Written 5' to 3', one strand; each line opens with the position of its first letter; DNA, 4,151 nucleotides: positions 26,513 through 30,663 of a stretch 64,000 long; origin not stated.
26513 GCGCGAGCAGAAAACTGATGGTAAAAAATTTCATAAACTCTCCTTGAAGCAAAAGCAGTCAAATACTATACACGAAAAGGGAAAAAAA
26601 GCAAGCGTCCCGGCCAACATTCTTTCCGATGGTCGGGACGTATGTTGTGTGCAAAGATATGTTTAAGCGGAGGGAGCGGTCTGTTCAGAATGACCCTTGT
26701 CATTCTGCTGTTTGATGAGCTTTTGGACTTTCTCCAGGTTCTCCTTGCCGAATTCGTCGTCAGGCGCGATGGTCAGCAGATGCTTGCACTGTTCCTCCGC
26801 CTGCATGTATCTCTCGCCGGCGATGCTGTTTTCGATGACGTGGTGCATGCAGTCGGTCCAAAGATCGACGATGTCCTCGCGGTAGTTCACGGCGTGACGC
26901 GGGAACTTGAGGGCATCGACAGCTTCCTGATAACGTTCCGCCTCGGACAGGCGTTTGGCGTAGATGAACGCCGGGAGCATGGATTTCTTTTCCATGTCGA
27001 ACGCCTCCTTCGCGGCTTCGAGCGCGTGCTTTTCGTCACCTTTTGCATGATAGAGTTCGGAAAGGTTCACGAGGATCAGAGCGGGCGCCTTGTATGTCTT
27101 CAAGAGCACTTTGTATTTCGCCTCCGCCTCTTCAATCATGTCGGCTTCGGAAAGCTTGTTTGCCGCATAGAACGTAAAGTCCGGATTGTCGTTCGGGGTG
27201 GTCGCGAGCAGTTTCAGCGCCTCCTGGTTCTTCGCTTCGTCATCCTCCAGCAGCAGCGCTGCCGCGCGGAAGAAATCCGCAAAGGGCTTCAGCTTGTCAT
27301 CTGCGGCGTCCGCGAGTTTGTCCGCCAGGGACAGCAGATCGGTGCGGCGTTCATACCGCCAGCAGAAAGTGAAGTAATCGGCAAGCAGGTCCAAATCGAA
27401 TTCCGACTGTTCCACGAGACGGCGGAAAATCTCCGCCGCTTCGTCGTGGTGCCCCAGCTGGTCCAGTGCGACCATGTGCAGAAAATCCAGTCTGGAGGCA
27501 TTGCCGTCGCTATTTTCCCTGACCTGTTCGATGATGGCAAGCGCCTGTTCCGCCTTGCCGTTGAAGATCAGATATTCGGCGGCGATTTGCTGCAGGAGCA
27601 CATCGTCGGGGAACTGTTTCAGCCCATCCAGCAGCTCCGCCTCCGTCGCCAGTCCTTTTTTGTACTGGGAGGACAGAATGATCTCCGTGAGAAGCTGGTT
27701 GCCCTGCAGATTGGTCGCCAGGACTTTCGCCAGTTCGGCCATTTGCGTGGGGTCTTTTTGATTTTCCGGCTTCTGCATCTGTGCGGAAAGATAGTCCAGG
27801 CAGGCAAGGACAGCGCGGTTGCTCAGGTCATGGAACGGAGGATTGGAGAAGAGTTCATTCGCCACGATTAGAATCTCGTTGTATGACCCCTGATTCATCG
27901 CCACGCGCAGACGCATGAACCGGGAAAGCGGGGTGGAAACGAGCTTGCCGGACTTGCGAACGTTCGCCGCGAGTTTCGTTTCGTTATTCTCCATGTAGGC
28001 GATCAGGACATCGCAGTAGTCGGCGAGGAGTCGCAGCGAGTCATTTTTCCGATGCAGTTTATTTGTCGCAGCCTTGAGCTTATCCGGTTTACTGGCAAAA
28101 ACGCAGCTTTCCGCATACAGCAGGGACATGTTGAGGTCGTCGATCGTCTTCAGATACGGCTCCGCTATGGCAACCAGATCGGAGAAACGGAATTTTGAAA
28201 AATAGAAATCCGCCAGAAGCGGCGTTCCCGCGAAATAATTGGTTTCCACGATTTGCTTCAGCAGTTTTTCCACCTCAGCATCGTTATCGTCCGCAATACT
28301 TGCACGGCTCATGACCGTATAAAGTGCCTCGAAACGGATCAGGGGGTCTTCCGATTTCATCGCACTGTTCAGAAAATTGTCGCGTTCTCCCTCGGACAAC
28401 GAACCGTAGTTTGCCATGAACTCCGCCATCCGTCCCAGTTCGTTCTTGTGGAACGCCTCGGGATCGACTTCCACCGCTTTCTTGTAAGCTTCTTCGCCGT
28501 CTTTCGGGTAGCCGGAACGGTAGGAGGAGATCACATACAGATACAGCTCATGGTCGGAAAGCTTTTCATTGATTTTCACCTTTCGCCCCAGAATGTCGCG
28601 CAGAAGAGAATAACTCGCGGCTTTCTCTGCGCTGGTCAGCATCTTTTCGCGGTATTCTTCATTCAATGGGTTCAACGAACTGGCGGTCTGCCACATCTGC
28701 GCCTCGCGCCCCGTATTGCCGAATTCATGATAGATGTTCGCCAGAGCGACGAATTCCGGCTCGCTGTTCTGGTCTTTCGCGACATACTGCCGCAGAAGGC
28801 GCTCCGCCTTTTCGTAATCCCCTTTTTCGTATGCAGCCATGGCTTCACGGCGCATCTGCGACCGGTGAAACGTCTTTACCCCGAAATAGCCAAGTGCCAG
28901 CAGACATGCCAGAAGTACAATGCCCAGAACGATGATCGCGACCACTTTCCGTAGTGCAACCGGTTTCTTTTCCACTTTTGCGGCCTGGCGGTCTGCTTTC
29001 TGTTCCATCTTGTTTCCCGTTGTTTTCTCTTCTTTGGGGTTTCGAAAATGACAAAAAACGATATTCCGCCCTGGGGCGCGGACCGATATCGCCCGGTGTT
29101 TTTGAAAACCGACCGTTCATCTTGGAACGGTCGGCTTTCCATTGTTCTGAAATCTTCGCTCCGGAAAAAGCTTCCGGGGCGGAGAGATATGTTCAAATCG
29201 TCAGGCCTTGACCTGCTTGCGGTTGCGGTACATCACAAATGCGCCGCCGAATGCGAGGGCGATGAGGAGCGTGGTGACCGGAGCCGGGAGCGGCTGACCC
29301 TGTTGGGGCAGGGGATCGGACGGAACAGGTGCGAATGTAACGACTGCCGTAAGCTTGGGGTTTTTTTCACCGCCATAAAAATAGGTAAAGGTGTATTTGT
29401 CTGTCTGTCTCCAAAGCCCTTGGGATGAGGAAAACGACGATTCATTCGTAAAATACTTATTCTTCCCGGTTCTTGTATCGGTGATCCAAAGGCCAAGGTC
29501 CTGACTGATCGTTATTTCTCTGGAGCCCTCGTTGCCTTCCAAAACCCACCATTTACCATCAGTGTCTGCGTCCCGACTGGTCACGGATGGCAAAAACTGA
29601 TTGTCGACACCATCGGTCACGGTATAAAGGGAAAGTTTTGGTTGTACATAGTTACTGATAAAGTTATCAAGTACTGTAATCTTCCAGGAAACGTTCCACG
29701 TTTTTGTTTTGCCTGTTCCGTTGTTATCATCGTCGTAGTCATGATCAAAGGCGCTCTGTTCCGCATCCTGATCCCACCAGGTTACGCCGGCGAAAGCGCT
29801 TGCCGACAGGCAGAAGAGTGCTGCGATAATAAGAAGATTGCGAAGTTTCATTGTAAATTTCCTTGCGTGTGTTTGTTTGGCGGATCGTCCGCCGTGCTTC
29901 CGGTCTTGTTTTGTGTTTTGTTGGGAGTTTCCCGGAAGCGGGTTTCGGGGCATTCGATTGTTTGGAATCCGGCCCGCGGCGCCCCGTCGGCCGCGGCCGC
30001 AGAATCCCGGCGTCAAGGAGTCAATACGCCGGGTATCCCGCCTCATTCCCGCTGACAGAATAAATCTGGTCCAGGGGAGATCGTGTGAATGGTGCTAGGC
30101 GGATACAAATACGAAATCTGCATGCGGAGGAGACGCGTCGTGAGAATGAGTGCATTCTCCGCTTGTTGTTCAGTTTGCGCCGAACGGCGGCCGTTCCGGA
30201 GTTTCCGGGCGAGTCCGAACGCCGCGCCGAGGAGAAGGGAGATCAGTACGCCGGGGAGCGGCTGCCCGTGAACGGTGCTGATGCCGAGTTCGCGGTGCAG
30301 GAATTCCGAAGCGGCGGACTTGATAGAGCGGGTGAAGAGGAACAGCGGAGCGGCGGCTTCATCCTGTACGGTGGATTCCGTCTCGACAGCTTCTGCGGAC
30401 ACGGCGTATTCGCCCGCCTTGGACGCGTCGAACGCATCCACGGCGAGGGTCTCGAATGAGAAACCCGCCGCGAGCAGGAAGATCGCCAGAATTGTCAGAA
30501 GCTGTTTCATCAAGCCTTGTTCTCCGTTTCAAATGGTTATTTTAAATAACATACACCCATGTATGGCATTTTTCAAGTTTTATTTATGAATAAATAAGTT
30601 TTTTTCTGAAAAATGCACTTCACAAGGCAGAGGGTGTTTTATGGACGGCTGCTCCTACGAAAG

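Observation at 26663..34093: Tandemly duplicated module: secreted protein ending in (Q/S)PLP + hydrophobic helix + Arg/Lys cluster, each followed by a ~775-aa N-anchored TPR paralog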

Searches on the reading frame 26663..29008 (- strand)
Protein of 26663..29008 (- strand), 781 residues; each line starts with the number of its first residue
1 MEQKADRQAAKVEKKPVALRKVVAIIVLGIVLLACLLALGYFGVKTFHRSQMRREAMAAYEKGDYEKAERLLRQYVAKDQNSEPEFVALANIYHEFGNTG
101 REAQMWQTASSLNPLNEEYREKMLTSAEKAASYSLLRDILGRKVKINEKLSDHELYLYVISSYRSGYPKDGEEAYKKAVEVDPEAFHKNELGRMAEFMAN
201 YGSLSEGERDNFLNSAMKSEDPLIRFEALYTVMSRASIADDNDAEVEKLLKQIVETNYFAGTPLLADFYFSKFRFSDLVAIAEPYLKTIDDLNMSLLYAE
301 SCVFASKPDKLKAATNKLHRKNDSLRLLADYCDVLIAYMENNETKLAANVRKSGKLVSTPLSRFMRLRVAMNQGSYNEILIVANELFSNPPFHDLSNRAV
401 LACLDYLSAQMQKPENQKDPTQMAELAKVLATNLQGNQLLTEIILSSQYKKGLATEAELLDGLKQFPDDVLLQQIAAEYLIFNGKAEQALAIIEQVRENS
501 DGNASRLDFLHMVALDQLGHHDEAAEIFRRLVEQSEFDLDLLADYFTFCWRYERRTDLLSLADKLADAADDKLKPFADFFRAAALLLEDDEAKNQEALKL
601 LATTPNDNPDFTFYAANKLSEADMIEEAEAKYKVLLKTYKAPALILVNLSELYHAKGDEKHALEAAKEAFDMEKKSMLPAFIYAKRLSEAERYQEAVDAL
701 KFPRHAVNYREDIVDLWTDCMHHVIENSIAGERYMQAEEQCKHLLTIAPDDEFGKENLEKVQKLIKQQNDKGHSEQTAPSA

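Call 3: search_protein_families(library=ncbifam, proteins=[window:26663-29008:-], max_evalue=10)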
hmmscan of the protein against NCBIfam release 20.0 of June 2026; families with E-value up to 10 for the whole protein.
window:26663-29008:- (781 aa): 14 families
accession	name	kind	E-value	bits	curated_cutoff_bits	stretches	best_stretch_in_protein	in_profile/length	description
NF040959.1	MamA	equivalog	1.2e-08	34.6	200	2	47-185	34-172/204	magnetosome protein MamA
TIGR02917.1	PEP_TPR_lipo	equivalog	8.3e-08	30.6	312.2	3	454-531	313-389/899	XrtA/PEP-CTERM system TPR-repeat protein PrsT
NF033920.0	C39_PA2778_fam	equivalog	1.9e-07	30.7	150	3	567-673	148-254/255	PA2778 family cysteine peptidase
NF008757.0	PRK11788.1-5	equivalog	4.6e-05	22.7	363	2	640-731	177-269/388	lipopolysaccharide assembly protein LapB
TIGR02521.1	type_IV_pilW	equivalog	5.4e-05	22.9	154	1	56-117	38-99/234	type IV pilus biogenesis/stability protein PilW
TIGR02552.1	LcrH_SycD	equivalog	7e-05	22.6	104.8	2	51-116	20-85/136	SycD/LcrH family type III secretion system chaperone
NF011726.0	PRK15179.1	equivalog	0.00011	20.7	733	1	463-574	113-219/694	Vi polysaccharide biosynthesis protein TviE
NF052415.1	T3SS_chap_SctY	equivalog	0.00074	20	70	1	459-533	28-105/106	type III secretion apparatus assembly chaperone SctY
TIGR03939.1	PGA_TPR_OMP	equivalog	0.0028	15.9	366.65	1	56-144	127-215/800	poly-beta-1,6 N-acetyl-D-glucosamine export porin PgaA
NF040561.1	PrimPol_Msp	equivalog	0.013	14.1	200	1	46-131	22-99/515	CRISPR-associated primase-polymerase type A1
NF011721.1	PRK15174.1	equivalog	0.4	8.8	1200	1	457-536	271-349/656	Vi polysaccharide transport protein VexE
NF008520.0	PRK11447.1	equivalog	0.44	8.2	858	1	51-118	271-338/1157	cellulose synthase complex outer membrane protein BcsC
NF052400.1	M48_BAM_BepA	equivalog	1.9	7.1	570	2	56-121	382-444/483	beta-barrel assembly-enhancing protease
NF002725.1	PRK02603.1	equivalog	3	7.8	143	1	598-712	23-145/173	photosystem I assembly protein Ycf3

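Call 4: search_protein_families(library=pfam, proteins=[window:26663-29008:-], max_evalue=10)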
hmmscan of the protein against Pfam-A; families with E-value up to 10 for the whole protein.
window:26663-29008:- (781 aa): 18 families
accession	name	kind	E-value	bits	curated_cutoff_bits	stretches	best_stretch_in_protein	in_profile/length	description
PF13428.12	TPR_14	-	2.8e-08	34.1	23.5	2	56-82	8-34/44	Tetratricopeptide repeat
PF13181.12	TPR_8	-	4e-05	23.9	25.7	2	645-674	3-32/34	Tetratricopeptide repeat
PF07719.23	TPR_2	-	4e-05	23.8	27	4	54-81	6-33/34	Tetratricopeptide repeat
PF13432.12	TPR_16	-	4.5e-05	24.2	32.7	2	54-90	2-38/65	Tetratricopeptide repeat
PF14559.12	TPR_19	-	9.4e-05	23.1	25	3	56-89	32-64/68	Tetratricopeptide repeat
PF13424.12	TPR_12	-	0.00019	22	30.1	3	641-672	43-74/77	Tetratricopeptide repeat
PF07721.20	TPR_4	-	0.0012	19.7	27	2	56-74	8-26/26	Tetratricopeptide repeat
PF23240.1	HAT_PRP39_N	-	0.0017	18.9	27.7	1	518-553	61-96/168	PRP39 N-terminal HAT repeat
PF13176.12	TPR_7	-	0.0031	17.9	27.9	1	60-81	9-33/36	Tetratricopeptide repeat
PF12895.13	ANAPC3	-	0.008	16.9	27.2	2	649-701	29-80/82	Anaphase-promoting complex, cyclosome, subunit 3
PF23914.1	TPR_CcmH_CycH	-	0.0088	16.3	42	1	57-117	95-155/158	Cytochrome c-type biogenesis protein H TPR domain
PF13431.12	TPR_17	-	0.022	15.4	24.4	0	71-100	1-30/34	Tetratricopeptide repeat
PF13174.12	TPR_6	-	0.051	14.7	26.3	2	56-82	7-33/33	Tetratricopeptide repeat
PF20308.4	TPR-S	-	0.061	14.4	27.6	1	488-542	4-54/102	Tetratricopeptide Repeats-Sensor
PF09477.16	Type_III_YscG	-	0.14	12.7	32.1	1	362-402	42-78/116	Bacterial type III secretion system chaperone protein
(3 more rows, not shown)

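Call 28: search_protein_families(library=padloc, proteins=[window:26663-29008:-], max_evalue=1)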
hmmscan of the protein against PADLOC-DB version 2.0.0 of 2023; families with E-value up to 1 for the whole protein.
window:26663-29008:- (781 aa): 1 family
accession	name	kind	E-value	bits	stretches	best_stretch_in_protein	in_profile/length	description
PDLC04781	PDC-M71B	-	0.0012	15.7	1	615-674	122-181/515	-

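Call 29: search_protein_families(library=phrogs, proteins=[window:26663-29008:-], max_evalue=0.1)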
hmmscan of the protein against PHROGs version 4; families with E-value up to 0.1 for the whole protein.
window:26663-29008:- (781 aa): 0 families

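Call 68: find_homologous_proteins(query=window:26663-29008:-)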
Query window:26663-29008:- (781 aa): 197 proteins with E <= 0.001 among 8000 candidates; the best 120 are listed.
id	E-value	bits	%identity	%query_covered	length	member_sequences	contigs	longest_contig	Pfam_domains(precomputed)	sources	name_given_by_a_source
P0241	0.0e+0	1717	100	100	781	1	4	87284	PF13428.13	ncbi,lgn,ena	-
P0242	0.0e+0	1194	71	99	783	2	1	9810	PF14559.13,PF13432.13,PF13428.13,PF13181.13,PF07719.24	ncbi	-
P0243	0.0e+0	1173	69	99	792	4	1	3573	PF07721.21,PF14559.13,PF12895.14,PF13424.13,PF13432.13,PF13428.13,PF07719.24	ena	-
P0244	0.0e+0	1162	69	98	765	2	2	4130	PF14559.13,PF13428.13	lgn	-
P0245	0.0e+0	1159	69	100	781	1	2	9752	PF14559.13,PF12895.14,PF13176.13,PF13432.13,PF13428.13,PF07719.24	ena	-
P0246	0.0e+0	1158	70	99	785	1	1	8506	PF14559.13,PF13424.13,PF13432.13,PF13428.13,PF13181.13,PF07719.24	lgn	-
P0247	0.0e+0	1145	67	100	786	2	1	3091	PF07721.21,PF13428.13,PF07719.24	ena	-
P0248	0.0e+0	1136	68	98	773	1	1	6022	PF12895.14,PF13432.13,PF13428.13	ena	-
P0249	0.0e+0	1135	68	98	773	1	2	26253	PF12895.14,PF13432.13,PF13428.13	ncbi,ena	-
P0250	0.0e+0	1129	68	96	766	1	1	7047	PF14559.13,PF12895.14,PF13428.13,PF13181.13,PF07719.24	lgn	-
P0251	0.0e+0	1121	67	98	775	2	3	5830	PF14559.13,PF12895.14,PF13428.13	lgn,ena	-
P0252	0.0e+0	1108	66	99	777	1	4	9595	PF14559.13,PF12895.14,PF13428.13,PF07719.24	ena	-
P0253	0.0e+0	1108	66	98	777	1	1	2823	PF14559.13,PF12895.14,PF13428.13,PF07719.24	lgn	-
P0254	0.0e+0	1106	65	100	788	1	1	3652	PF14559.13,PF13432.13,PF13428.13,PF25064.2,PF07719.24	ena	-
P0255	0.0e+0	1104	66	98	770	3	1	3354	PF14559.13,PF13428.13,PF13181.13,PF07719.24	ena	-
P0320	4.2e-297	1006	59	98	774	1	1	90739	PF14559.13,PF12895.14,PF13432.13,PF13428.13,PF13429.13,PF13181.13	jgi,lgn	jgi:predicted Zn-dependent protease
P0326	2.0e-294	997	60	96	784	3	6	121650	PF14559.13,PF23914.2,PF13432.13,PF13428.13,PF07719.24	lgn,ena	-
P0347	1.1e-281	955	58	97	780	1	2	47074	PF14559.13,PF13432.13,PF13428.13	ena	-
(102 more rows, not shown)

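Call 69: find_encoding_contigs(protein=P0241, flank=2000, max_places=4)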
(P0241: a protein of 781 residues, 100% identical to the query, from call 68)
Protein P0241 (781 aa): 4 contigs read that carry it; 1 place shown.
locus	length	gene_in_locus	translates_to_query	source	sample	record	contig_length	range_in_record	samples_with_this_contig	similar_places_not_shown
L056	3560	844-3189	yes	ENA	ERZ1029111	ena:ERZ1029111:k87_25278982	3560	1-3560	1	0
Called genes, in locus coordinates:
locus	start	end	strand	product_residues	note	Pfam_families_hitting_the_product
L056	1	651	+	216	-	?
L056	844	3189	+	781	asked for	PF13428:TPR_14 (faint)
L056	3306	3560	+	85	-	?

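Call 70: find_encoding_contigs(protein=P0347, flank=8000, max_places=1)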
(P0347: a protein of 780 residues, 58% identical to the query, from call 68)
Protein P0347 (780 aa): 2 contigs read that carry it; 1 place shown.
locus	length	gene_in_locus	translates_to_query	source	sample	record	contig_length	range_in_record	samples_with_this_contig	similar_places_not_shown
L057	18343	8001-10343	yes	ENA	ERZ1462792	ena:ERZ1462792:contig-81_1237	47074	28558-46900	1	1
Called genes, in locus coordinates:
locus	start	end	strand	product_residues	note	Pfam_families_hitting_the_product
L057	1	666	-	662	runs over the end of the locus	PF04536:TPM_phosphatase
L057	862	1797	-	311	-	PF13228:DUF4037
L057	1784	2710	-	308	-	PF13424:TPR_12 (faint), PF13374:TPR_10 (faint)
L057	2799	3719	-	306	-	PF00126:HTH_1, PF03466:LysR_substrate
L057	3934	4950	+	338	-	PF04055:Radical_SAM, PF06968:BATS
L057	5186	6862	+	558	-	PF02366:PMT, PF13231:PMT_2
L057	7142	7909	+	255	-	-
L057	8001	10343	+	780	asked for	PF13428:TPR_14 (faint), PF13432:TPR_16 (faint), PF14559:TPR_19 (faint)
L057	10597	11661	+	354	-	PF00356:LacI, PF00532:Peripla_BP_1, PF13407:Peripla_BP_4, PF13377:Peripla_BP_3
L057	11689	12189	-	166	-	PF13302:Acetyltransf_3, PF00583:Acetyltransf_1, PF13673:Acetyltransf_10, PF13508:Acetyltransf_7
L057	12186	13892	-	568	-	PF02463:SMC_N, PF13476:AAA_23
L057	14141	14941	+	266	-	PF00730:HhH-GPD, PF00633:HHH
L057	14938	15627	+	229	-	PF04028:DUF374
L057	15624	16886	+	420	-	PF00994:MoCF_biosynth, PF02464:CinA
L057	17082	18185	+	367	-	PF02463:SMC_N (faint), PF00005:ABC_tran, PF17912:OB_MalK, PF08402:TOBE_2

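Call 71: find_encoding_contigs(protein=P0320, flank=8000, max_places=1)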
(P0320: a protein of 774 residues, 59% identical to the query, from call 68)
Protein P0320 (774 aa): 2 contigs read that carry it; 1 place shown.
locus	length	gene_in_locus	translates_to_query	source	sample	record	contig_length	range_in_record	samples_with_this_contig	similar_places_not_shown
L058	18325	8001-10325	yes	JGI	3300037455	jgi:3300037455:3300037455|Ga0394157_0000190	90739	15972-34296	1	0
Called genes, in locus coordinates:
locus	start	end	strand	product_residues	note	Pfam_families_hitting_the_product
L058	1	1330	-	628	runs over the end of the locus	PF01134:GIDA, PF01266:DAO (faint), PF07992:Pyr_redox_2 (weak), PF12831:FAD_oxidored, PF13738:Pyr_redox_3 (faint), PF13932:SAM_GIDA_C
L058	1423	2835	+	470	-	PF03781:FGE-sulfatase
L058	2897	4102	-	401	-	PF01098:FTSW_RODA_SPOVE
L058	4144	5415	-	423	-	PF00709:Adenylsucc_synt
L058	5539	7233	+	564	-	PF01875:Memo, PF01871:AMMECR1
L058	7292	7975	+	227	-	-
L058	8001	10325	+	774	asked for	PF13429:TPR_15 (faint), PF12895:ANAPC3 (faint), PF13181:TPR_8 (faint), PF13428:TPR_14 (faint), PF13432:TPR_16 (faint), PF14559:TPR_19 (faint)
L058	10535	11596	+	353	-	-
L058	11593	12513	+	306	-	PF00005:ABC_tran, PF13304:AAA_21 (faint)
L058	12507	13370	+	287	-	PF00950:ABC-3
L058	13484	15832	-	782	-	PF10034:Dpy19 (weak)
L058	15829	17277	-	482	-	PF00309:Sigma54_AID, PF04963:Sigma54_CBD, PF04552:Sigma54_DBD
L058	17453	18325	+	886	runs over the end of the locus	PF00133:tRNA-synt_1, PF09334:tRNA-synt_1g, PF13603:tRNA-synt_1_2 (faint), PF00133:tRNA-synt_1, PF08264:Anticodon_1, PF10458:Val_tRNA-synt_C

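Call 72: find_encoding_contigs(protein=P0326, flank=8000, max_places=1)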
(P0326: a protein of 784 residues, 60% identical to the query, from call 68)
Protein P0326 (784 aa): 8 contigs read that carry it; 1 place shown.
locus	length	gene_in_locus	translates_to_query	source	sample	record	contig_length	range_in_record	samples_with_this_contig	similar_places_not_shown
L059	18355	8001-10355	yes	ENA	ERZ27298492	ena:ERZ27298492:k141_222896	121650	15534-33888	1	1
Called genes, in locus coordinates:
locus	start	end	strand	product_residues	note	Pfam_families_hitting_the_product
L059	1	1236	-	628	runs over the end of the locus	PF01134:GIDA, PF12831:FAD_oxidored, PF13738:Pyr_redox_3 (faint), PF13932:SAM_GIDA_C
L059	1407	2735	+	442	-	PF03781:FGE-sulfatase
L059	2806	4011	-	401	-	PF01098:FTSW_RODA_SPOVE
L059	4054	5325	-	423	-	PF00709:Adenylsucc_synt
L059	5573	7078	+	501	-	PF01875:Memo, PF01871:AMMECR1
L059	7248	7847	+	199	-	-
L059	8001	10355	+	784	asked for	PF07719:TPR_2 (faint), PF13428:TPR_14 (faint), PF13432:TPR_16 (faint), PF14559:TPR_19 (faint), PF23914:TPR_CcmH_CycH (faint)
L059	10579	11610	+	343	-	-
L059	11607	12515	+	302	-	PF00005:ABC_tran, PF13304:AAA_21 (faint)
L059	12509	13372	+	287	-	PF00950:ABC-3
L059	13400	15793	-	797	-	-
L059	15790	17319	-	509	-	PF04963:Sigma54_CBD, PF04552:Sigma54_DBD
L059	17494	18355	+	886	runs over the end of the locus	PF00133:tRNA-synt_1, PF09334:tRNA-synt_1g, PF13603:tRNA-synt_1_2 (faint), PF08264:Anticodon_1, PF10458:Val_tRNA-synt_C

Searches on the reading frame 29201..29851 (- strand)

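Call 3: search_protein_families(library=ncbifam, proteins=[window:29201-29851:-], max_evalue=10)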
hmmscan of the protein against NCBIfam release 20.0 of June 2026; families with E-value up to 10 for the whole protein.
window:29201-29851:- (216 aa): 3 families
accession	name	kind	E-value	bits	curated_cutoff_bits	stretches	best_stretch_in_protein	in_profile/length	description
NF053528.1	secreted_MTB12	equivalog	0.067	13.3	125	1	162-205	29-70/161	MTB12 family secreted protein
TIGR04361.1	TrbK_Ti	equivalog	0.071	13.5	50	1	4-33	1-30/64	entry exclusion protein TrbK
NF033507.3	Loki-CTERM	subfamily_domain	0.38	11.1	19.9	1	191-212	5-26/27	Loki-CTERM sorting domain-containing protein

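Call 4: search_protein_families(library=pfam, proteins=[window:29201-29851:-], max_evalue=10)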
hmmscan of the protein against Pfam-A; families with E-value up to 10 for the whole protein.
window:29201-29851:- (216 aa): 0 families

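Call 28: search_protein_families(library=padloc, proteins=[window:29201-29851:-], max_evalue=1)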
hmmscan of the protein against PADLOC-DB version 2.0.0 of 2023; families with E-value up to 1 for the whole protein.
window:29201-29851:- (216 aa): 0 families

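Call 29: search_protein_families(library=phrogs, proteins=[window:29201-29851:-], max_evalue=0.1)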
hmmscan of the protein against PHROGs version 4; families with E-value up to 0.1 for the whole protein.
window:29201-29851:- (216 aa): 0 families

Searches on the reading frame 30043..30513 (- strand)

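Call 3: search_protein_families(library=ncbifam, proteins=[window:30043-30513:-], max_evalue=10)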
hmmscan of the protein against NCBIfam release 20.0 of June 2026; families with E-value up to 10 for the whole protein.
window:30043-30513:- (156 aa): 1 family
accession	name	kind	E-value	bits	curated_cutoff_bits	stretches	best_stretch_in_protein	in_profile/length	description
TIGR02595.1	PEP_CTERM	domain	9.2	7.4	16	1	87-106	4-23/24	PEP-CTERM sorting domain-containing protein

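Call 4: search_protein_families(library=pfam, proteins=[window:30043-30513:-], max_evalue=10)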
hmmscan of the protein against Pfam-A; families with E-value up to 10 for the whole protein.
window:30043-30513:- (156 aa): 0 families

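Call 28: search_protein_families(library=padloc, proteins=[window:30043-30513:-], max_evalue=1)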
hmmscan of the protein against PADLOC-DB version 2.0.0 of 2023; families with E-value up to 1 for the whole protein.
window:30043-30513:- (156 aa): 0 families

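Call 29: search_protein_families(library=phrogs, proteins=[window:30043-30513:-], max_evalue=0.1)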
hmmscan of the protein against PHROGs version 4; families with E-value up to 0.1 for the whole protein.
window:30043-30513:- (156 aa): 0 families
